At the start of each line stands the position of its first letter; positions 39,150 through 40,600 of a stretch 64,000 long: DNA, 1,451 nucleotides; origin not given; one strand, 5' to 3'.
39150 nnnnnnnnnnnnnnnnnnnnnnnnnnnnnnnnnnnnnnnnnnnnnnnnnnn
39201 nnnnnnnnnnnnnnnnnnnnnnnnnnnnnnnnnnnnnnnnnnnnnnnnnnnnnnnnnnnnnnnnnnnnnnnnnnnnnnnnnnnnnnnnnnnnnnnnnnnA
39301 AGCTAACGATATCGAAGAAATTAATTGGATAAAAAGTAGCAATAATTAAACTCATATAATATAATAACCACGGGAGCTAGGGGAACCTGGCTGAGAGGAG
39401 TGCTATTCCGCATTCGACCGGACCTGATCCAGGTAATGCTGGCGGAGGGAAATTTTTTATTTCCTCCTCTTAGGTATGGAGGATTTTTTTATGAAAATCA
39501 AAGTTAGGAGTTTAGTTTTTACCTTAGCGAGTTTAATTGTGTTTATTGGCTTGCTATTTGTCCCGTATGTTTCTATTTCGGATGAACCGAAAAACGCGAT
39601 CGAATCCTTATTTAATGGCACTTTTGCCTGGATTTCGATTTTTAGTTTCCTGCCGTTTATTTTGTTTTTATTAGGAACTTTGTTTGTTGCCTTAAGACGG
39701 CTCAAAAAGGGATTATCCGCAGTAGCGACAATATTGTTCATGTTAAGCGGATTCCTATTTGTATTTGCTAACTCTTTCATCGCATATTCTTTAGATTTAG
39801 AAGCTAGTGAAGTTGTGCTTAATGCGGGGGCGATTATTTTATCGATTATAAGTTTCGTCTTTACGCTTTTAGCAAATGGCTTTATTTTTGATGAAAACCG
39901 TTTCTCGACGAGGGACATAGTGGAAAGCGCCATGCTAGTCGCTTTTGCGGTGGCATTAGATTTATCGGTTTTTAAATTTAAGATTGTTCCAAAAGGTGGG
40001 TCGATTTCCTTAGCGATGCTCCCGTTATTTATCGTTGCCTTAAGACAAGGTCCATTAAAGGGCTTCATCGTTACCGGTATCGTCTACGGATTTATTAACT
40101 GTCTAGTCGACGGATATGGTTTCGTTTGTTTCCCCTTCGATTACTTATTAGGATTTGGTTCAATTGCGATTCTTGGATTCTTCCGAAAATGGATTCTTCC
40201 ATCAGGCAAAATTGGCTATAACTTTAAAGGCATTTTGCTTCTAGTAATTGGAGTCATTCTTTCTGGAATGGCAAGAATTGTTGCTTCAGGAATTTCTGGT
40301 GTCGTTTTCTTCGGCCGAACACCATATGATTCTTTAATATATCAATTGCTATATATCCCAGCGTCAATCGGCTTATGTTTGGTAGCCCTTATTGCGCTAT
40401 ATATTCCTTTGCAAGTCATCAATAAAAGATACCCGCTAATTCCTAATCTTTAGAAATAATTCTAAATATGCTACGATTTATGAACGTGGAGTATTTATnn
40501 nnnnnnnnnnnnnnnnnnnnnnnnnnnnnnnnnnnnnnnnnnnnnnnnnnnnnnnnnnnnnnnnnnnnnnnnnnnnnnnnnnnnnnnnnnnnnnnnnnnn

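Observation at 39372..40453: TPP riboswitch controlling a ThiT-like transporter fused to an extra N-terminal 5-TM domain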

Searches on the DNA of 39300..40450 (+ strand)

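Call 4: search_rna_families(source=window, start=39300, end=39560, threshold=evalue, max_evalue=10, show_alignments=5)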
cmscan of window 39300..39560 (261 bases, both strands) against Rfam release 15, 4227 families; matches with E-value up to 10: 2.
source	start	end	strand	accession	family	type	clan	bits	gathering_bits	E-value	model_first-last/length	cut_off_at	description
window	39360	39467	+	RF00059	TPP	Cis-reg; riboswitch;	-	51.7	54.3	1.3e-09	1-105/105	no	TPP riboswitch aptamer (THI element)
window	39485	39521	+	RF00480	HIV_FE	Cis-reg; frameshift_element;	-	16.6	45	6.4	1-52/52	no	HIV Ribosomal frameshift signal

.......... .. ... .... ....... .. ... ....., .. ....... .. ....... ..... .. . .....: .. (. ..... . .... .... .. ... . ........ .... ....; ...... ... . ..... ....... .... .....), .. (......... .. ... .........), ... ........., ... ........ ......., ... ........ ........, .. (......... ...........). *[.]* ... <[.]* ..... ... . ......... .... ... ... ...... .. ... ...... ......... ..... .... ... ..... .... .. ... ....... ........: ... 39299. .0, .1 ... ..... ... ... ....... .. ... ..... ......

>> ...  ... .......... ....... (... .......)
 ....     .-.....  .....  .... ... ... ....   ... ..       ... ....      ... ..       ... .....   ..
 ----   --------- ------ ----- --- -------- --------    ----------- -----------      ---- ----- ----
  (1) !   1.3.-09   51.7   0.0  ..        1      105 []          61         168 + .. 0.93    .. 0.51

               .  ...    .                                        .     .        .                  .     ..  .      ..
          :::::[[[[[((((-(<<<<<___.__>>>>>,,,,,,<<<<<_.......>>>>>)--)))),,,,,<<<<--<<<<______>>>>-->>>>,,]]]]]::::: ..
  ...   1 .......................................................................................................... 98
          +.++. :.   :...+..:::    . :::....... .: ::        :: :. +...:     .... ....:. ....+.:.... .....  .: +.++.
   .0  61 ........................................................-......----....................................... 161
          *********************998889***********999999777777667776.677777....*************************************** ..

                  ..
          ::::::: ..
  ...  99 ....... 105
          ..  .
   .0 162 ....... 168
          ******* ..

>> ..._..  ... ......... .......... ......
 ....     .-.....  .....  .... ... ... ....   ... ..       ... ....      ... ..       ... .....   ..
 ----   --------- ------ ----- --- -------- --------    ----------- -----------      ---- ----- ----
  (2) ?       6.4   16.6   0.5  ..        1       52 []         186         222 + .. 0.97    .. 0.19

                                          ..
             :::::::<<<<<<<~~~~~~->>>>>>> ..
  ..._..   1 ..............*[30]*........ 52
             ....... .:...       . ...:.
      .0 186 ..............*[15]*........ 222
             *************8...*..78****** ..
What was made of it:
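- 39371..39451 (+): TPP aptamer core without P1. P2 39371-73/39418-20; P3 39376-81/39386-91; J3/2 CUGAGA 39391-96; P3a 39398-403/39410-15; J2/4 GA 39421-22; P4 39423-25/39446-48; P5 39429-32/39439-42. RF00059 39360-39467, 51.7 bits, E 1.3e-9 (call 4).
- On TPP riboswitch (RF00059): Rfam flags the P1 pairs as non-canonical (call 4).
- Checked: The RNA match is far beyond chance: RF00059 E = 1.3e-9 on the intergenic stretch (call 4).
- RNA: RF00059 matches with E 1.3e-9 (call 4).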

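Call 22: build_rna_model(alignment_id=A3, structure=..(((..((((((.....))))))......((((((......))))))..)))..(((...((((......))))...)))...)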
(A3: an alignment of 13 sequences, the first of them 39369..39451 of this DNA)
Model R1 built from alignment A3 (13 sequences, 84 columns); structure: as given.
model positions 83; base pairs 22; branch points 2; effective number of sequences 1.44; information 0.684 bits per position. Calibrated on 0.2 Mb of random sequence (short: E-values are rough).
structure used (alignment columns):
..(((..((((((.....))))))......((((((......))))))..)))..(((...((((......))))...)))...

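Call 24: search_with_rna_model(model_id=R1, sources=[window, L001, L002, L003, L004, L005, L006, L007, L008, L009, L010, L011, L012, L013, L014, L015, L016, L017, L018, L019, L020, L021, L022, L023, L024, L025, L026, L027, L028, L029, L030, L031, L032, L033, L034, L035, L036, L037, L038, L039, L040, L041, L042, L043, L044, L045, L046, L047, L048, L049, L050, L051, L052, L053, L054, L055, L056, L057, L058, L059, L060, L061, L062, L063, L064, L065, L066, L067, L068, L069, L070, L071, L072, L073, L074, L075, L076, L077, L078, L079, L080], max_evalue=1, make_alignment=true)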
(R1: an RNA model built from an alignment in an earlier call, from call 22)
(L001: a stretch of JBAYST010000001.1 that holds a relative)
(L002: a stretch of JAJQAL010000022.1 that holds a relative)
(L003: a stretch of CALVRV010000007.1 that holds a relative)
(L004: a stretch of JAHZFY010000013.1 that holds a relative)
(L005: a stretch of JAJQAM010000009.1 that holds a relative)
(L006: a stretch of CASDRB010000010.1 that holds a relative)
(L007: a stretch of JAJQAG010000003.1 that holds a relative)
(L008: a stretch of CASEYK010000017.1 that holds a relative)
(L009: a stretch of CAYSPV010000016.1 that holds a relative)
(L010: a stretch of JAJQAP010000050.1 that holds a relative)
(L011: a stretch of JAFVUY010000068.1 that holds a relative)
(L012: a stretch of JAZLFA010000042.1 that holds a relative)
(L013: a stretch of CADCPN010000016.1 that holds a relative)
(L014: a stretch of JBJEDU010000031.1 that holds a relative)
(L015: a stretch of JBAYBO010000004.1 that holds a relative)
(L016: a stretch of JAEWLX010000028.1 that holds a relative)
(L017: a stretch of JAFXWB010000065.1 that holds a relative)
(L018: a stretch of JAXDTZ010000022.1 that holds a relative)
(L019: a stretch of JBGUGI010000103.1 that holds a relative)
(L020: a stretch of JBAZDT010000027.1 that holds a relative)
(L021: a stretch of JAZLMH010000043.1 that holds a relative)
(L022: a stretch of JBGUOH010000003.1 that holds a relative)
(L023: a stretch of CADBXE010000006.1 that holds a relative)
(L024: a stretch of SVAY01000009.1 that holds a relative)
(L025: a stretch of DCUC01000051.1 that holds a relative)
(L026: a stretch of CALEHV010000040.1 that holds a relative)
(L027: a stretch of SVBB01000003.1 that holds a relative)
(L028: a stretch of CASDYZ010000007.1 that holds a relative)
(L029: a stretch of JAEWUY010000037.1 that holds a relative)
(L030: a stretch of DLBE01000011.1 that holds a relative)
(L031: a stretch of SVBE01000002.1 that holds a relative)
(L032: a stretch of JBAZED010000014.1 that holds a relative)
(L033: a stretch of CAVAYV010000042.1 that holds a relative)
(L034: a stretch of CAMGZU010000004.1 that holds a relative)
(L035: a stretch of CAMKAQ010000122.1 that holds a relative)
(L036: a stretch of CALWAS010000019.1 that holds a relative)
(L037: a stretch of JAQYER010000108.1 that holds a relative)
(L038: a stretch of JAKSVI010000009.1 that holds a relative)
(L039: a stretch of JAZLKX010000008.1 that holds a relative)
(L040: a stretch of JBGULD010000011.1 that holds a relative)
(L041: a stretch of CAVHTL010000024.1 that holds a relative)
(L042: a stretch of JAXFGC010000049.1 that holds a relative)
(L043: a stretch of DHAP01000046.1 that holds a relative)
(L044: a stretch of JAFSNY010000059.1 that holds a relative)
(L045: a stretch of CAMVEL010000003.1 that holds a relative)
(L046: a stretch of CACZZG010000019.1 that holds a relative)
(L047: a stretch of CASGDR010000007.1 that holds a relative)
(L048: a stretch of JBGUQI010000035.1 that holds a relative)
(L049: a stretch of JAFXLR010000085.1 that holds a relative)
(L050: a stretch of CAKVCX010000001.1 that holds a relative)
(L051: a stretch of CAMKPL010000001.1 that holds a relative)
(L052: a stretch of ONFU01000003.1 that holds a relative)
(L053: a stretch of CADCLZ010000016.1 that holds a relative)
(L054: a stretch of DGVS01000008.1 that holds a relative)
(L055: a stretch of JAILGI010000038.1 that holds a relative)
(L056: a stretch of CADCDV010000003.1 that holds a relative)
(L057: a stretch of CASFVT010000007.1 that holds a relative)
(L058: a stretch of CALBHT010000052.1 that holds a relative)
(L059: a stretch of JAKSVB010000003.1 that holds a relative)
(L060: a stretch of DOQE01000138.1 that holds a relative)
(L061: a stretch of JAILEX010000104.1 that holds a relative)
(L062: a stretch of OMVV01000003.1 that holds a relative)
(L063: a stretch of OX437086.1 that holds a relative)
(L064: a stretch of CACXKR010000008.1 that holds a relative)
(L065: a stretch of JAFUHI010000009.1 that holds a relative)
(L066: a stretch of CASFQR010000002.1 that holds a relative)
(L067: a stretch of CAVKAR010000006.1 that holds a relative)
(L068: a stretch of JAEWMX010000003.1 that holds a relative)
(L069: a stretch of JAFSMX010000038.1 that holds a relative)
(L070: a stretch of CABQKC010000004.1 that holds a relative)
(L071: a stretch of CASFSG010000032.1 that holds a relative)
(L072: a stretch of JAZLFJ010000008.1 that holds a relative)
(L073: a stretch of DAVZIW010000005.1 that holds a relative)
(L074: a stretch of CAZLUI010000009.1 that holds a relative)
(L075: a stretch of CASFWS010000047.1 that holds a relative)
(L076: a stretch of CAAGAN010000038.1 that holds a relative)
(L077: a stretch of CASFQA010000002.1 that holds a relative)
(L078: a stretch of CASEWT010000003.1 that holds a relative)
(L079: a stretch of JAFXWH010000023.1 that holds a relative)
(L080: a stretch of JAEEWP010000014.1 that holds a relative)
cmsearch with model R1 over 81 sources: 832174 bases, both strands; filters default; matches with E-value up to 1: 76.
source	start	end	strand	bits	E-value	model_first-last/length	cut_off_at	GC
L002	4870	4950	+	102.7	3.1e-22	1-83/83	no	0.53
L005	4873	4953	+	102.6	3.2e-22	1-83/83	no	0.53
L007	4835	4915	+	101.6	5.7e-22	1-83/83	no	0.49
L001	2121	2203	+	99.5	1.9e-21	1-83/83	no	0.55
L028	4634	4714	+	98.4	3.4e-21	1-83/83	no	0.49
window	39369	39451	+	98.4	3.5e-21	1-83/83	no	0.6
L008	4820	4900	+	95.8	1.5e-20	1-83/83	no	0.51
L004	4836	4918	+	94.7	2.8e-20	1-83/83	no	0.54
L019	752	833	+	93.9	4.4e-20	1-83/83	no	0.55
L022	4613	4694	+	93.9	4.4e-20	1-83/83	no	0.55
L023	4612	4693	+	93.9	4.4e-20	1-83/83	no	0.55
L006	4872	4953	+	93.2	6.3e-20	1-83/83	no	0.56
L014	4479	4558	+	92.6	9.2e-20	1-83/83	no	0.46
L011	4835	4917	+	91.7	1.5e-19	1-83/83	no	0.57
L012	4878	4958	+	90.6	2.7e-19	1-83/83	no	0.53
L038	4515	4595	+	89.2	6.2e-19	1-83/83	no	0.51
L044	4350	4431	+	88.1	1.1e-18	1-83/83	no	0.49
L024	4460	4540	+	86.9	2.2e-18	1-83/83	no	0.56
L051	4703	4785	+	86.7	2.6e-18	1-83/83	no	0.48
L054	4703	4785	+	86.7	2.6e-18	1-83/83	no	0.48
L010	4881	4963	+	85.2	5.7e-18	1-83/83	no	0.52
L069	3134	3216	+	83.2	1.8e-17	1-83/83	no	0.49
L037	4685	4768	+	83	2.1e-17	1-83/83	no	0.52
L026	4675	4757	+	82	3.6e-17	1-83/83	no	0.53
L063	4606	4688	+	81.6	4.4e-17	1-83/83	no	0.57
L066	4733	4812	+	81.3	5.3e-17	1-83/83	no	0.45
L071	4885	4964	+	81.3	5.3e-17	1-83/83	no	0.45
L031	4883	4964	+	81.2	5.6e-17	1-83/83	no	0.52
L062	767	849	+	81.2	5.6e-17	1-83/83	no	0.53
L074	4577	4659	+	80.7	7.3e-17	1-83/83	no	0.53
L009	4871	4950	+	80.7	7.4e-17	1-83/83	no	0.44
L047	4643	4727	+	80.2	9.9e-17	1-83/83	no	0.65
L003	4766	4845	+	79.9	1.2e-16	1-83/83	no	0.49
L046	4549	4633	+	78.3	2.8e-16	1-83/83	no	0.55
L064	4646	4729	+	77.8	3.7e-16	1-83/83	no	0.51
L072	4646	4729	+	77.8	3.7e-16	1-83/83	no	0.51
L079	4438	4519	+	77.2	5.4e-16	1-83/83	no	0.56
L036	4633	4716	+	76.8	6.6e-16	1-83/83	no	0.65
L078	4504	4587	+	76.2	8.9e-16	1-83/83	no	0.64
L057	4701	4784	+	76.2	9.2e-16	1-83/83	no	0.58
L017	4193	4276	+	76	1.1e-15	1-83/83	no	0.46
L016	1079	1160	+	75.9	1.1e-15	1-83/83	no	0.49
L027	4884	4965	+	75.9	1.1e-15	1-83/83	no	0.54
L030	4523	4606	+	75.8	1.2e-15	1-83/83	no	0.49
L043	4198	4280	+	75.5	1.3e-15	1-83/83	no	0.57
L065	4638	4720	+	75.1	1.7e-15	1-83/83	no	0.55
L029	14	95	+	74.8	2e-15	1-83/83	no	0.54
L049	828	909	+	74.5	2.4e-15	1-83/83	no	0.57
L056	4445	4526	+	74.5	2.4e-15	1-83/83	no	0.57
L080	4445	4526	+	74.5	2.4e-15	1-83/83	no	0.57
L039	4294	4377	+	73.2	5e-15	1-83/83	no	0.45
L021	4449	4530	+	73.2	5e-15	1-83/83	no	0.54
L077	4805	4888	+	73.1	5.2e-15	1-83/83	no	0.63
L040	4628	4713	+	72.9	5.9e-15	1-83/83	no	0.55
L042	4643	4727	+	72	9.7e-15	1-83/83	no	0.54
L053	4376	4460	+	71.4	1.4e-14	1-83/83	no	0.56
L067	4659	4742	+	71.2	1.5e-14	1-83/83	no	0.58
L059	2969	3050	+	70.9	1.8e-14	1-83/83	no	0.56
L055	4644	4729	+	70.8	1.9e-14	1-83/83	no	0.56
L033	4632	4716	+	70.6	2.1e-14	1-83/83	no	0.53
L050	4419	4505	+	70.1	2.8e-14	1-83/83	no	0.53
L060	587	673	+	70.1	2.8e-14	1-83/83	no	0.53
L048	4657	4742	+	69.8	3.3e-14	1-83/83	no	0.53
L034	4619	4703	+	69.1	4.9e-14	1-83/83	no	0.59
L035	521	602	+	68.2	8.2e-14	1-83/83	no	0.56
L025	4740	4819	+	67.2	1.4e-13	1-83/83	no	0.54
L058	4639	4723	+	66.4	2.3e-13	1-83/83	no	0.58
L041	4664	4747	+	66.3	2.4e-13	1-83/83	no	0.58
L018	4782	4866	+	66.2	2.5e-13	1-83/83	no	0.52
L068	4532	4612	+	64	8.8e-13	1-83/83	no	0.53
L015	4655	4736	+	63.5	1.1e-12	1-83/83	no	0.54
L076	4406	4490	+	61.5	3.6e-12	1-83/83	no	0.49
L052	4766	4850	+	61.5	3.6e-12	1-83/83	no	0.55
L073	4405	4489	+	61.2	4.1e-12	1-83/83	no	0.49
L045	4766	4850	+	59.4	1.1e-11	1-83/83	no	0.54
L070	4405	4489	+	58.6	1.8e-11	1-83/83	no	0.51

Alignment A4: 76 matches aligned to the model, 100 columns, each read 5' to 3' on its own strand. Consensus structure (alignment columns), stored with it:
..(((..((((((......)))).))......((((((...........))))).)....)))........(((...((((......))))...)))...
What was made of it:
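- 39371..39451 (+): Model R1 98.4 bits (call 24; the window was a training sequence).
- On TPP riboswitch (RF00059): The same arrangement is found in 75 loci (call 24).
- Checked: Independently, the model finds one aptamer in each of 63 loci that were not used to build it (58.6-95.8 bits), and it hits the 64-kb window only once (call 24).
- Tried and rejected: This was too strict, and the covariance model found 75 of 80 (call 24).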

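Call 55: search_rna_families(sources=[L001, L002, L004, L006, L008, L014, L019, L024, L051, L063, L077, L079, L036], threshold=gathering)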
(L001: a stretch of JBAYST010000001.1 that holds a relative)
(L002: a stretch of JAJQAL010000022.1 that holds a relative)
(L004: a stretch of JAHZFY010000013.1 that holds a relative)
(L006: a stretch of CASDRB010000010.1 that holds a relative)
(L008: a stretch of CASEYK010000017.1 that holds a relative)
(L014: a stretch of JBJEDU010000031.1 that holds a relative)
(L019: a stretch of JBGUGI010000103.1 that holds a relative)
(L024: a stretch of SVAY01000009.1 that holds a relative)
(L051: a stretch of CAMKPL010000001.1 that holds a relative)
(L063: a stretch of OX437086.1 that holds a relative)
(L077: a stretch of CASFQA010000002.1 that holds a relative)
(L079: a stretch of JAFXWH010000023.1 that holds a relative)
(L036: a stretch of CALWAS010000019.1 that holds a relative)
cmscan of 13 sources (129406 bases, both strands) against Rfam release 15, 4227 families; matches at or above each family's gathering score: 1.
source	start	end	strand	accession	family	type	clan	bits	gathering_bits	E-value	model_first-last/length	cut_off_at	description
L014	4470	4574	+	RF00059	TPP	Cis-reg; riboswitch;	-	55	54.3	1e-07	1-105/105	no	TPP riboswitch aptamer (THI element)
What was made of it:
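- On TPP riboswitch (RF00059): Only 1 of 13 homologous aptamers passes (call 55).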

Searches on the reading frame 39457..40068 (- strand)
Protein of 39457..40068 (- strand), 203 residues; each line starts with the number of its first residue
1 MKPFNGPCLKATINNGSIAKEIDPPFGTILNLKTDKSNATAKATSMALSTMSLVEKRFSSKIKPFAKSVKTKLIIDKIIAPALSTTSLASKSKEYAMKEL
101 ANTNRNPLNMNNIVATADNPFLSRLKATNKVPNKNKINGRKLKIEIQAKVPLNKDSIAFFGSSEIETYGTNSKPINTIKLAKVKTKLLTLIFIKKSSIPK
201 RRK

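Call 64: search_protein_families(library=pfam, proteins=[window:39457-40068:-], max_evalue=1)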
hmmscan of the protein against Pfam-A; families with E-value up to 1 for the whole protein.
window:39457-40068:- (203 aa): 1 family
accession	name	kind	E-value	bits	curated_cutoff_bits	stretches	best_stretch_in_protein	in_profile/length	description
PF20285.3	CTD9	-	0.14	13.1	27.9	1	35-83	30-78/113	C-terminal domain 9 of the ABC-three component (ABC-3C) systems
